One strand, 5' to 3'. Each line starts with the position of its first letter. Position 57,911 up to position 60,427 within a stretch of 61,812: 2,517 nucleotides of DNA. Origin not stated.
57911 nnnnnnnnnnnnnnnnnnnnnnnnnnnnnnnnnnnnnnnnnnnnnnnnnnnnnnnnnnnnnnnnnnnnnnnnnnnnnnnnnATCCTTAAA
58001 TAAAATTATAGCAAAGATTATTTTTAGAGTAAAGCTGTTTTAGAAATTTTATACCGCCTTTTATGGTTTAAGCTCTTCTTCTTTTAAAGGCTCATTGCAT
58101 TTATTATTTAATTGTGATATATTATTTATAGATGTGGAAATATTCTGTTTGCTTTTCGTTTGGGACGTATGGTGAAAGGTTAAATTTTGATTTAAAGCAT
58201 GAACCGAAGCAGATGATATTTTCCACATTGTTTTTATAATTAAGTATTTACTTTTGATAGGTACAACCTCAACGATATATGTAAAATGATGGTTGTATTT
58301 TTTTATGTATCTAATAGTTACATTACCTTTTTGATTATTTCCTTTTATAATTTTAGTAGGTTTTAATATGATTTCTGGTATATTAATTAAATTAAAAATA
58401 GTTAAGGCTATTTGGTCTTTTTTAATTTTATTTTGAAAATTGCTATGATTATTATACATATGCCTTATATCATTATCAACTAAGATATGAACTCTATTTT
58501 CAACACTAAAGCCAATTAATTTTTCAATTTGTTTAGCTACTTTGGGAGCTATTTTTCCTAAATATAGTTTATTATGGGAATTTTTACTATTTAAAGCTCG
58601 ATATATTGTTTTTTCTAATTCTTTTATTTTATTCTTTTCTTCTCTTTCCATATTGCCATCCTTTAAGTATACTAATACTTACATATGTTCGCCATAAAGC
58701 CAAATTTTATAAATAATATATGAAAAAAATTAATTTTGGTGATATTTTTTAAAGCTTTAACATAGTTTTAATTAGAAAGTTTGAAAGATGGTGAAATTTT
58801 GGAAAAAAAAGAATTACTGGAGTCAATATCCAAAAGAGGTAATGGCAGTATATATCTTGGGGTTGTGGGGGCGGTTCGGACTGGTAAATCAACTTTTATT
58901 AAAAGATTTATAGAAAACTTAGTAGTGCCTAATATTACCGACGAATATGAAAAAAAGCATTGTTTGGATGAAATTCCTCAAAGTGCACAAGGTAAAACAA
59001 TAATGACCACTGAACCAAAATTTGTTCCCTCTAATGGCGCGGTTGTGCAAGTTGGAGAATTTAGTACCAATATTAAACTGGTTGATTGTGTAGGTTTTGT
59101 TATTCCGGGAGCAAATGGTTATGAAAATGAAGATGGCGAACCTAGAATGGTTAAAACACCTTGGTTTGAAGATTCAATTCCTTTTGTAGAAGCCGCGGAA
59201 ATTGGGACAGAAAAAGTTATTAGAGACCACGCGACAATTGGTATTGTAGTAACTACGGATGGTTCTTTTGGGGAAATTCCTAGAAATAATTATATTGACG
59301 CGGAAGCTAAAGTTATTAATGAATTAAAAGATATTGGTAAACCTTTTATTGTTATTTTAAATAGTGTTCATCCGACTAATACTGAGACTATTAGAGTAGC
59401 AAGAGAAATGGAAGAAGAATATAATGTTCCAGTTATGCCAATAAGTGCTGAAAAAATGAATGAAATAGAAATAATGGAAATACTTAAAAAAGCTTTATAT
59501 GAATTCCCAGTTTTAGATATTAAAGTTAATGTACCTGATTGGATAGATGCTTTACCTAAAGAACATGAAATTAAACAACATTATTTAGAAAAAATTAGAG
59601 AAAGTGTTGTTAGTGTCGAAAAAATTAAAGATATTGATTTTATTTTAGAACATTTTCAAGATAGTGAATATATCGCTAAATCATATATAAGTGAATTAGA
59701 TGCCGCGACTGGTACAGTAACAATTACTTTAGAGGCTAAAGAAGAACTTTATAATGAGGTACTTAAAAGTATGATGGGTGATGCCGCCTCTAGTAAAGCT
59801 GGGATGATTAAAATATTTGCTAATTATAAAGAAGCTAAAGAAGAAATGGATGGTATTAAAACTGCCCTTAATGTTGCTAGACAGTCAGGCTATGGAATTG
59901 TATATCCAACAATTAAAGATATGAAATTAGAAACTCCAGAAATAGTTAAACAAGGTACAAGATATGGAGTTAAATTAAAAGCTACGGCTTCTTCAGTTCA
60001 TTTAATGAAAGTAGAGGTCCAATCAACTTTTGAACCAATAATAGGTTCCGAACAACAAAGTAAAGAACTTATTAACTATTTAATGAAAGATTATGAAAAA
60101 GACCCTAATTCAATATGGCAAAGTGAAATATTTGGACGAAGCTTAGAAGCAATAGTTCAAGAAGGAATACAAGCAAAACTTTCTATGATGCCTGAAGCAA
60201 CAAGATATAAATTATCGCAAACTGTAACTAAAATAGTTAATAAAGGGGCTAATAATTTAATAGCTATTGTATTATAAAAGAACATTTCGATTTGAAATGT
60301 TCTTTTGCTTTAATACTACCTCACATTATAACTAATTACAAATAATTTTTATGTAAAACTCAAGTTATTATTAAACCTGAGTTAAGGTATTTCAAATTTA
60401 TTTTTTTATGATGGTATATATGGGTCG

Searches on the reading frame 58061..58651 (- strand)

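Call 105: search_protein_families(library=pfam, proteins=[window:58061-58651:-], max_evalue=0.0001)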
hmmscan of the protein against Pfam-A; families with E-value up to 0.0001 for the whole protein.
window:58061-58651:- (196 aa): 1 family
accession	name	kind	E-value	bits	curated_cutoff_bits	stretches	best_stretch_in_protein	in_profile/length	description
PF18812.6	PBECR3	-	2.7e-19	69.6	30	1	33-149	2-112/115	phage-Barnase-EndoU-ColicinE5/D-RelE like nuclease3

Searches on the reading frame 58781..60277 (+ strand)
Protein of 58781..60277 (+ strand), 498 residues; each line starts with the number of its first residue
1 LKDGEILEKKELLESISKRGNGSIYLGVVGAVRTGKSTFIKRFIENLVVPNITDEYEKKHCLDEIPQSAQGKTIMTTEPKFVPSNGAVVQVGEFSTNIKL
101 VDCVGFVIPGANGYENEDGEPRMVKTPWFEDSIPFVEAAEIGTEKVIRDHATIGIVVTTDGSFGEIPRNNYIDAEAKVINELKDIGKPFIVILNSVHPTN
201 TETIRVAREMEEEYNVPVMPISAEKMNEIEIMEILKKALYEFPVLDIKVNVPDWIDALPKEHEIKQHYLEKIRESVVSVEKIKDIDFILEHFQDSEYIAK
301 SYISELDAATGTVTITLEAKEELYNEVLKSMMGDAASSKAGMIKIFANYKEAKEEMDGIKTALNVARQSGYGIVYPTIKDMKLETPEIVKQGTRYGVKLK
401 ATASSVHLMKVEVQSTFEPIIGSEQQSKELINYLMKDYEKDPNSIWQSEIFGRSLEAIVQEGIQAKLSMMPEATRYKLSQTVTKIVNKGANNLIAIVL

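Call 11: search_protein_families(library=pfam, proteins=[window:58781-60277:+], max_evalue=0.01)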
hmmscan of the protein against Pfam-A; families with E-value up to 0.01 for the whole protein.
window:58781-60277:+ (498 aa): 7 families
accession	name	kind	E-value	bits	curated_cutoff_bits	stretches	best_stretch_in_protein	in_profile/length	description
PF09547.16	SpoIVA_ATPase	-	2.9e-104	348.1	26.6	1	8-243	2-237/237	Stage IV sporulation protein A, ATPase domain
PF20438.3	SpoIVA_middle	-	3.7e-54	184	25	1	246-422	3-179/179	Stage IV sporulation protein A, middle domain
PF20439.3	SpoIVA_C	-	2.6e-29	101.6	25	1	423-498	1-76/76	Sporulation stage IV protein A, C-terminal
PF00009.33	GTP_EFTU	-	0.0004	20.4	26.5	0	25-106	5-79/188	Elongation factor Tu GTP binding domain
PF02421.24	FeoB_N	-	0.0032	17.4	27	1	178-230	97-150/156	Ferrous iron transport protein B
PF01926.29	MMR_HSR1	-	0.006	17.1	21.9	0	27-194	3-112/113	50S ribosome-binding GTPase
PF23925.1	A-sol_ELP1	-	0.0096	16.1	27.6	0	266-360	40-134/203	ELP1 alpha-solenoid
